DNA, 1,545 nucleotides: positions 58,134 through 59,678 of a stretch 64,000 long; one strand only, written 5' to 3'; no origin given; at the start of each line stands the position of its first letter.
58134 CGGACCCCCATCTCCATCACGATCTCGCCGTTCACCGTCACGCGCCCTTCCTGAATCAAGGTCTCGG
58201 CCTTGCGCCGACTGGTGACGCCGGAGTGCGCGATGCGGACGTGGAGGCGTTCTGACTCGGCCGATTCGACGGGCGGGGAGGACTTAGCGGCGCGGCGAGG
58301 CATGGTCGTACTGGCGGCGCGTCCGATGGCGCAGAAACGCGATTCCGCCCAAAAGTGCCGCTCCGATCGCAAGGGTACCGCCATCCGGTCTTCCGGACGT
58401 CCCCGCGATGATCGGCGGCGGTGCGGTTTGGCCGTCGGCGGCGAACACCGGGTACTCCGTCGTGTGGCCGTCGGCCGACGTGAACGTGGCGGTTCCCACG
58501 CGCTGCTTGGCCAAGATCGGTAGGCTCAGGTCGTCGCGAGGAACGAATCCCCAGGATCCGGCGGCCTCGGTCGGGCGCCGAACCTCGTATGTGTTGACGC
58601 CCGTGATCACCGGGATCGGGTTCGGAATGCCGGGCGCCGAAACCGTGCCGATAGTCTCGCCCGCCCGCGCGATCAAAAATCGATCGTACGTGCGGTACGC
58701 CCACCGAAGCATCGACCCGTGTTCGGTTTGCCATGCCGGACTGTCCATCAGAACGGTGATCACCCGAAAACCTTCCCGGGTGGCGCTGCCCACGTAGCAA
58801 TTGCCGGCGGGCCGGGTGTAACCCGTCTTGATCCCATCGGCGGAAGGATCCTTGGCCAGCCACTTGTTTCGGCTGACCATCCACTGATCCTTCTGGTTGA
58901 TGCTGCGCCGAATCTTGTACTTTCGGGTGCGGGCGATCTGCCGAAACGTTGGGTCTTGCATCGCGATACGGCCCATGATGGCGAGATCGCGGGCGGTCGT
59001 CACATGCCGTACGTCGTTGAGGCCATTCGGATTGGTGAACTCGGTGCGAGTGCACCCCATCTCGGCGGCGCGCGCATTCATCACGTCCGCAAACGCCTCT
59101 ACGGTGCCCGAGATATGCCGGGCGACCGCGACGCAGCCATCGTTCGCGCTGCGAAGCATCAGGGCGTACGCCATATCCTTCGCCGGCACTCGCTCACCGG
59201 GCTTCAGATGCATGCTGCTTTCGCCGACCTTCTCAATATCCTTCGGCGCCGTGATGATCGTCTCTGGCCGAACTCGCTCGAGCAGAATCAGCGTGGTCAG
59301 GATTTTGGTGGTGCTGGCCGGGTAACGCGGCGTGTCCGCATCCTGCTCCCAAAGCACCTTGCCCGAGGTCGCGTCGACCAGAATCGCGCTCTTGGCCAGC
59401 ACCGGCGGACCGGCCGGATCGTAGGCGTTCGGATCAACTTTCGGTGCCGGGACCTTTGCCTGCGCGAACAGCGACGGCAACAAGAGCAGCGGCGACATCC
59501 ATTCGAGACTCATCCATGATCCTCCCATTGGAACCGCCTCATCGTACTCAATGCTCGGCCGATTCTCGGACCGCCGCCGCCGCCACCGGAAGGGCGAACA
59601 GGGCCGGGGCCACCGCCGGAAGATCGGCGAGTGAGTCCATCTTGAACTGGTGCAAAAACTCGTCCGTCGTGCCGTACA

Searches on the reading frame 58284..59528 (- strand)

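Call 12: search_protein_families(library=pfam, proteins=[window:58284-59528:-], max_evalue=0.001)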
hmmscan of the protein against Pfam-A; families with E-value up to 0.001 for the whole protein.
window:58284-59528:- (414 aa): 3 families
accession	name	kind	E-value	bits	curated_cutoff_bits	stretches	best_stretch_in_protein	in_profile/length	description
PF00768.25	Peptidase_S11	-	4e-59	200.4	27.6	1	41-263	8-237/239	D-alanyl-D-alanine carboxypeptidase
PF13354.11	Beta-lactamase2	-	1.7e-05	24.7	22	1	51-183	5-140/214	Beta-lactamase enzyme family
PF02113.21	Peptidase_S13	-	2.9e-05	23.4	22.8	1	45-85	17-58/444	D-Ala-D-Ala carboxypeptidase 3 (S13) family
